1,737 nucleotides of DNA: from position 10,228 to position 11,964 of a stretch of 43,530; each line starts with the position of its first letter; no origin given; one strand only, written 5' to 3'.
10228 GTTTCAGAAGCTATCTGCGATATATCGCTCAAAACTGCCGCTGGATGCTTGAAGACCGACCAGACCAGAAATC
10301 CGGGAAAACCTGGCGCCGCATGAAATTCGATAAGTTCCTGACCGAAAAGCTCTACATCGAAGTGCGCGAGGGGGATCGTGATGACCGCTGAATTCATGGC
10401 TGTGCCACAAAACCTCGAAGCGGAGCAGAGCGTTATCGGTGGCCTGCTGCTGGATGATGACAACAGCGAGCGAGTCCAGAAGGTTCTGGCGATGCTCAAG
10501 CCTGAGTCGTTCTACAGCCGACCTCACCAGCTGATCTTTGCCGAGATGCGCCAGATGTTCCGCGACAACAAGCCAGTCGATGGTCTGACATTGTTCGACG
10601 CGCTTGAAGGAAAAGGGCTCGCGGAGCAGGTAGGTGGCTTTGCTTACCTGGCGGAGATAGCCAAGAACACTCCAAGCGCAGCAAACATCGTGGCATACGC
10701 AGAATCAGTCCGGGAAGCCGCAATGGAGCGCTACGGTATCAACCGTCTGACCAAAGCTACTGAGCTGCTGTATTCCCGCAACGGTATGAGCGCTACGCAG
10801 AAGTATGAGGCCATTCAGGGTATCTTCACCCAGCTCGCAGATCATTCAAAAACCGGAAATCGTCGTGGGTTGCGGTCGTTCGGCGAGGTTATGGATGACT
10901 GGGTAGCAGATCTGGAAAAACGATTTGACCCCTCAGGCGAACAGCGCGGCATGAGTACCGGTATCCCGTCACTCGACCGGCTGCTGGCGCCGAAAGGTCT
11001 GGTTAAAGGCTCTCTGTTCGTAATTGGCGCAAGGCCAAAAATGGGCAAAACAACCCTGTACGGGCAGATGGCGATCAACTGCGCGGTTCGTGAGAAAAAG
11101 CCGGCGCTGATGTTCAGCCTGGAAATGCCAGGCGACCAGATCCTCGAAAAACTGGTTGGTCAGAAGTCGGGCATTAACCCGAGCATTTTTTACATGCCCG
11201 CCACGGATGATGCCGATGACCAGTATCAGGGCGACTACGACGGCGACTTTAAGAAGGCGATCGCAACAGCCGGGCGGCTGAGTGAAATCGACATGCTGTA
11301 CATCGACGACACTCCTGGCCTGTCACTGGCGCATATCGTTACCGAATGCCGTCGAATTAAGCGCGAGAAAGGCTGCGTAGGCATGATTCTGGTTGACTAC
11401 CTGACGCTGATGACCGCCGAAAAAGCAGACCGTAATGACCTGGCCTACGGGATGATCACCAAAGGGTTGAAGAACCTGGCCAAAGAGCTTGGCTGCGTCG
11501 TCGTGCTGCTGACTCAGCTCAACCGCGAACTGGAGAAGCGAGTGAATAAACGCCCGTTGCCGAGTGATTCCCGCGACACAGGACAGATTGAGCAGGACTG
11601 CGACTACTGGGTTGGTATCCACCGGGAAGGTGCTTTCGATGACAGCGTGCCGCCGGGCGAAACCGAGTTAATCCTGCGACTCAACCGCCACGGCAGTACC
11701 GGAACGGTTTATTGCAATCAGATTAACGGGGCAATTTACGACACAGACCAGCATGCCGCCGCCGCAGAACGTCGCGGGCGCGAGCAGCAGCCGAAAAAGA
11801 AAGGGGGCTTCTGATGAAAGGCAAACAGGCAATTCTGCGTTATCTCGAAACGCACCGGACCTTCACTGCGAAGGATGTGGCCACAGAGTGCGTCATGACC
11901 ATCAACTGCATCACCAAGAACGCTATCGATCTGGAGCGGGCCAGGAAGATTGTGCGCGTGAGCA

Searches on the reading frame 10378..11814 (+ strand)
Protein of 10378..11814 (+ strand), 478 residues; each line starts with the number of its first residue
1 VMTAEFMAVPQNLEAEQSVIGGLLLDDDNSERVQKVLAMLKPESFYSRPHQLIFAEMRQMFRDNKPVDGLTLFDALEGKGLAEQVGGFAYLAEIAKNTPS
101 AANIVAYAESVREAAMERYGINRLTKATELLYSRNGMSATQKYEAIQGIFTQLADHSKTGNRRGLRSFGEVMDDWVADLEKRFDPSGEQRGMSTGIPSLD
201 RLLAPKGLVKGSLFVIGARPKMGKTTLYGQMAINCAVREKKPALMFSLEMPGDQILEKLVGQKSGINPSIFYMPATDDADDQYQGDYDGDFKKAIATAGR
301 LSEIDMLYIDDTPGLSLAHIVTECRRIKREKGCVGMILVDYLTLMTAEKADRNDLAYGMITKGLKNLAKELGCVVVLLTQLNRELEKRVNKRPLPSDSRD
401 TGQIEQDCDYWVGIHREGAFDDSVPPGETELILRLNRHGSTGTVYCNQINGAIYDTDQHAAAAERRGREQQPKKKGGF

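Call 68: search_protein_families(library=pfam, proteins=[window:10378-11814:+], max_evalue=0.001)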
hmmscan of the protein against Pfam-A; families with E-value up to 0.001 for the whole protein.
window:10378-11814:+ (478 aa): 4 families
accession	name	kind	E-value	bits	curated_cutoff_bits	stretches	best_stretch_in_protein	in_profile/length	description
PF03796.21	DnaB_C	-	1e-58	199.1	27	1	191-446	1-244/255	DnaB-like helicase C terminal domain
PF00772.26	DnaB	-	8.6e-32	109.7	23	1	10-113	3-103/103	DnaB-like helicase N terminal domain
PF13481.12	AAA_25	-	6.2e-09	36.2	27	1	196-382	19-191/195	AAA domain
PF06745.19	ATPase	-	9.5e-06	25.6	26.6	1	193-258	2-66/231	KaiC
